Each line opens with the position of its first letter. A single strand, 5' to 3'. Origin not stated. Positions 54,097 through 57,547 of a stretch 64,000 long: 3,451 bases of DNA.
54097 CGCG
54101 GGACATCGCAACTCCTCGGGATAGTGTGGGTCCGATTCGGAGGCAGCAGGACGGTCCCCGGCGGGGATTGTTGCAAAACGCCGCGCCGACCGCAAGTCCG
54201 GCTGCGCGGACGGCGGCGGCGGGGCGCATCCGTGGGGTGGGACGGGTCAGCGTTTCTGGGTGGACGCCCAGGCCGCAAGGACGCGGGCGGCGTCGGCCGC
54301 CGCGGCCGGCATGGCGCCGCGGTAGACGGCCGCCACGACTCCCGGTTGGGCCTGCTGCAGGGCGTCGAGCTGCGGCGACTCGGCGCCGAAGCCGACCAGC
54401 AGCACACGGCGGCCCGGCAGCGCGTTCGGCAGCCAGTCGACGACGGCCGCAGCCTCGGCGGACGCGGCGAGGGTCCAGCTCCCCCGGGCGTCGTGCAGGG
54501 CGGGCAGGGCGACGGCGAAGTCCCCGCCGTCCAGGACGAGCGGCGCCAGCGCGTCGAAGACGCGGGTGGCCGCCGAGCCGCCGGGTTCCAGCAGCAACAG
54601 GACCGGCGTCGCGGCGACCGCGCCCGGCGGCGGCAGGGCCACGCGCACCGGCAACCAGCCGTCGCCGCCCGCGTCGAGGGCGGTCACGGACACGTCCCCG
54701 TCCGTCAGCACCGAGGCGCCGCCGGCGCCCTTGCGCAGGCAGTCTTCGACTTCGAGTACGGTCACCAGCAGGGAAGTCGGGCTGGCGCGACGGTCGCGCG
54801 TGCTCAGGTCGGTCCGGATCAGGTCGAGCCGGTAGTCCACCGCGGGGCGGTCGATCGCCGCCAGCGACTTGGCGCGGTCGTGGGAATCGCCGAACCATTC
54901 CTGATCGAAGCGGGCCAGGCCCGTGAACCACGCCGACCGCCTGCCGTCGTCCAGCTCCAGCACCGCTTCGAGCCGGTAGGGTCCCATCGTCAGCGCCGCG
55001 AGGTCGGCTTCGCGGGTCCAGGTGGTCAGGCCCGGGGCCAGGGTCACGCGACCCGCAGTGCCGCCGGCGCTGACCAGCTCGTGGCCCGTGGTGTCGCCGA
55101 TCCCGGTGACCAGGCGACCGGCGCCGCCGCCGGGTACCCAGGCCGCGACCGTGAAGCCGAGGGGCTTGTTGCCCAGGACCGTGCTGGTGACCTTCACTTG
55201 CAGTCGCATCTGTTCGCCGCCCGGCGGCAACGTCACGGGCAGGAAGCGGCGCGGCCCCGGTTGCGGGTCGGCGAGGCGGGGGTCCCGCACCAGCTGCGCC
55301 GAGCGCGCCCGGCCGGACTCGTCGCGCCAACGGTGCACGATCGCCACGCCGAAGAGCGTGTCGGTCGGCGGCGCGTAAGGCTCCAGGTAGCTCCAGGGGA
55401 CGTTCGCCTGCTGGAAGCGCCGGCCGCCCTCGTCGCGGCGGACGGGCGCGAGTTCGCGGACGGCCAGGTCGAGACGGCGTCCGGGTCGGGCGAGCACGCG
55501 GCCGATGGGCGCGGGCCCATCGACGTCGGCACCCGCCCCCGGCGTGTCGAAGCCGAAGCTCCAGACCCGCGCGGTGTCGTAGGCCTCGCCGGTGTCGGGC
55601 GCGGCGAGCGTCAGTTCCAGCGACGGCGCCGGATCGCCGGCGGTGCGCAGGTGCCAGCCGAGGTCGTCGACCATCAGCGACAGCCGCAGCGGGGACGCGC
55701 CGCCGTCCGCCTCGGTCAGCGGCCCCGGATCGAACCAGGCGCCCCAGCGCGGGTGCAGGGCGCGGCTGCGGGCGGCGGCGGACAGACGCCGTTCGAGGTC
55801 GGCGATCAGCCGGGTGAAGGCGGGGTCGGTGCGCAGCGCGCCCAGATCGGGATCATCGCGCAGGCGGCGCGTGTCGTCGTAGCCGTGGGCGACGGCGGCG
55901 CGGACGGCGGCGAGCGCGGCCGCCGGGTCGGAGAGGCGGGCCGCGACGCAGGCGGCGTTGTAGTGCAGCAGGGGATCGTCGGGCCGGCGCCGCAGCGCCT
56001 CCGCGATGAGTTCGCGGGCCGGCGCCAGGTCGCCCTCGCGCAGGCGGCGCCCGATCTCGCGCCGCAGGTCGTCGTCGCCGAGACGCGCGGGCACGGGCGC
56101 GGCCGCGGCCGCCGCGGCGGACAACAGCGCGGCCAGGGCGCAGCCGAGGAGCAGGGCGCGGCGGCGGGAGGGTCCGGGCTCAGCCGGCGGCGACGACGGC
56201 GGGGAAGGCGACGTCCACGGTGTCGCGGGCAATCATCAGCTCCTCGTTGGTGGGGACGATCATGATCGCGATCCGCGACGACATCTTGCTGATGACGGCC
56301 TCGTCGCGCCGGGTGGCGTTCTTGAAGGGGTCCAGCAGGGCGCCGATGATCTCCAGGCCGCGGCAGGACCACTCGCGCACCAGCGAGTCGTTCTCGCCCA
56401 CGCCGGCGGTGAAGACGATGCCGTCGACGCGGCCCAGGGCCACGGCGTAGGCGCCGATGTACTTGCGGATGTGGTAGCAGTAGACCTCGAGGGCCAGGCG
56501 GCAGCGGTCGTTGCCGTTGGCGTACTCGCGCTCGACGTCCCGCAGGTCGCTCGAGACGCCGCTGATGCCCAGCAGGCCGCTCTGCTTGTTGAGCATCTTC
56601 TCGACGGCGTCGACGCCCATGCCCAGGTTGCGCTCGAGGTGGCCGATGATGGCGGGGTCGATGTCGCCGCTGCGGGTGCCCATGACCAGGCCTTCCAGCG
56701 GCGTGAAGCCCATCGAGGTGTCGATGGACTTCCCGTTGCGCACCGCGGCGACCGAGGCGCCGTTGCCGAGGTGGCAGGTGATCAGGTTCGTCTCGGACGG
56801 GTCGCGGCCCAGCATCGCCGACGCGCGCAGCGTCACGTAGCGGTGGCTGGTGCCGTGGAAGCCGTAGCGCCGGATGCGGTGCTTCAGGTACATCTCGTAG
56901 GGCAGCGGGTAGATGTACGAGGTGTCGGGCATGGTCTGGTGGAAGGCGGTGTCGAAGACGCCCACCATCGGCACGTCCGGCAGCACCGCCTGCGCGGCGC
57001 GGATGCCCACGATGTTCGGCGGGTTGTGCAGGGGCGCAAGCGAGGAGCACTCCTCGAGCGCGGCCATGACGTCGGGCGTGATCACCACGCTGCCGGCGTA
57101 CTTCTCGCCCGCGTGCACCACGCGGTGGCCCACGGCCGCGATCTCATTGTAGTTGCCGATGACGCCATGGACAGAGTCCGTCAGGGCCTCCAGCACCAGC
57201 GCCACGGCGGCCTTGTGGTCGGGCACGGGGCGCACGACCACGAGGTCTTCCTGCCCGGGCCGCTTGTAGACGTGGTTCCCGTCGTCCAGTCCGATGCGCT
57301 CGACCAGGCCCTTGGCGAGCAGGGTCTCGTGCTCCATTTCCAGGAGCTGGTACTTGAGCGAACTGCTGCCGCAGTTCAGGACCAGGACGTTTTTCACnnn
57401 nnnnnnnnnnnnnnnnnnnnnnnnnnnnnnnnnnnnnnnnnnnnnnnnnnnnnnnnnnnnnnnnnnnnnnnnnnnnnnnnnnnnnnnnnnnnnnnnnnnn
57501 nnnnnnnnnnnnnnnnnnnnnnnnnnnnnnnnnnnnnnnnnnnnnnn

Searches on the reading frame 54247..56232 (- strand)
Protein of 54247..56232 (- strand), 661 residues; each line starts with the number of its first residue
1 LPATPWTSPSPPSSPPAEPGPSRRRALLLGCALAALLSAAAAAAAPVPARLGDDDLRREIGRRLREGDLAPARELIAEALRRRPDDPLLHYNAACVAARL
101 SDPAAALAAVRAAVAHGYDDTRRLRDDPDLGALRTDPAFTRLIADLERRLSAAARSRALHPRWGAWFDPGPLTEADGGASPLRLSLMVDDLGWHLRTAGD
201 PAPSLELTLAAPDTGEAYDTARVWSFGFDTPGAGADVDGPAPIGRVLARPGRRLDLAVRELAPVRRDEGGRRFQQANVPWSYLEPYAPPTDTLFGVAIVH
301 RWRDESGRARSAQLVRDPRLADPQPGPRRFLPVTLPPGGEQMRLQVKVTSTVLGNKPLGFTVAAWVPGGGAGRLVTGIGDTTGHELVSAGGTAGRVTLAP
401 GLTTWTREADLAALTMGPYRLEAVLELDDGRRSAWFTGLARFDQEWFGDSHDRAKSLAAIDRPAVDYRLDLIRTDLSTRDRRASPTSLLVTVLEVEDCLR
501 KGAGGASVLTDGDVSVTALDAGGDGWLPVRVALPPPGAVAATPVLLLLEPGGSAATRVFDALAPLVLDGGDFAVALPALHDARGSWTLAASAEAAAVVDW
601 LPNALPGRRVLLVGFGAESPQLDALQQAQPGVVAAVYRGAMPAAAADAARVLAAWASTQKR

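Call 15: search_protein_families(library=pfam, proteins=[window:54247-56232:-], max_evalue=0.001)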
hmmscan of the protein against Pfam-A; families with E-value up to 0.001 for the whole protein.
window:54247-56232:- (661 aa): 0 families

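Call 30: search_protein_families(library=ncbifam, proteins=[window:54247-56232:-], max_evalue=0.001)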
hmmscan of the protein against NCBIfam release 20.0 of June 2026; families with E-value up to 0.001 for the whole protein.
window:54247-56232:- (661 aa): 1 family
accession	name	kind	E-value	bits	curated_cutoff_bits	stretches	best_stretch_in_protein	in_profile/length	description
NF047558.1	TPR_END_plus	domain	2.6e-11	43.3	32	1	89-144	1-56/56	TPR end-of-group domain-containing protein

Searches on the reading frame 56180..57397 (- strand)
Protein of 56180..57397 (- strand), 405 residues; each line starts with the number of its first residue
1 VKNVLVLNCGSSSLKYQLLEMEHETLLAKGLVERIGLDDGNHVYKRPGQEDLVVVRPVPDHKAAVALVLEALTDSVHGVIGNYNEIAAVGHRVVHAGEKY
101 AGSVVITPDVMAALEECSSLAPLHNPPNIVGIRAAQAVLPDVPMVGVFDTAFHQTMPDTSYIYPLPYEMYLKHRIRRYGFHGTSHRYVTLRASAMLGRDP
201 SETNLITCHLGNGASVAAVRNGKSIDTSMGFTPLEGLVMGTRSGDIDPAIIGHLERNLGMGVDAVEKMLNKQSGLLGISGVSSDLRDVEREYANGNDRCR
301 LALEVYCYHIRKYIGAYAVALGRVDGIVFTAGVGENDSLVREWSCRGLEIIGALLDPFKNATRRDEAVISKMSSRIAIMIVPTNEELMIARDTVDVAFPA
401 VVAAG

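Call 30: search_protein_families(library=ncbifam, proteins=[window:56180-57397:-], max_evalue=0.001)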
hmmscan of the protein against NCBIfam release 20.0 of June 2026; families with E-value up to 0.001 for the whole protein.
window:56180-57397:- (405 aa): 8 families
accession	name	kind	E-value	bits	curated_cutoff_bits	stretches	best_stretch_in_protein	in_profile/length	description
TIGR00016.1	ackA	subfamily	2.6e-158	527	293.4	1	2-396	4-403/405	acetate/propionate family kinase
NF009063.0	PRK12397.1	equivalog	9.6e-135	449.3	659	1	3-401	4-397/404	acetate/propionate family kinase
NF009045.0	PRK12379.1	equivalog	9.2e-126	419.9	580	1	3-397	6-393/402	propionate kinase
NF005520.0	PRK07157.1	equivalog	5.8e-119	397.8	561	1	2-396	3-397/400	acetate kinase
NF009099.0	PRK12440.1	equivalog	6.9e-112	374.3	693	1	3-395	5-395/397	acetate/propionate family kinase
NF005462.0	PRK07058.1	equivalog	6.4e-91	305.3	486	1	4-396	6-389/396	acetate/propionate family kinase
NF002834.0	PRK03011.1-5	subfamily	4.9e-27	95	222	1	176-342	150-315/357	butyrate kinase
TIGR02707.1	butyr_kinase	equivalog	2.2e-21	76.3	289.1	1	176-342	147-312/351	butyrate kinase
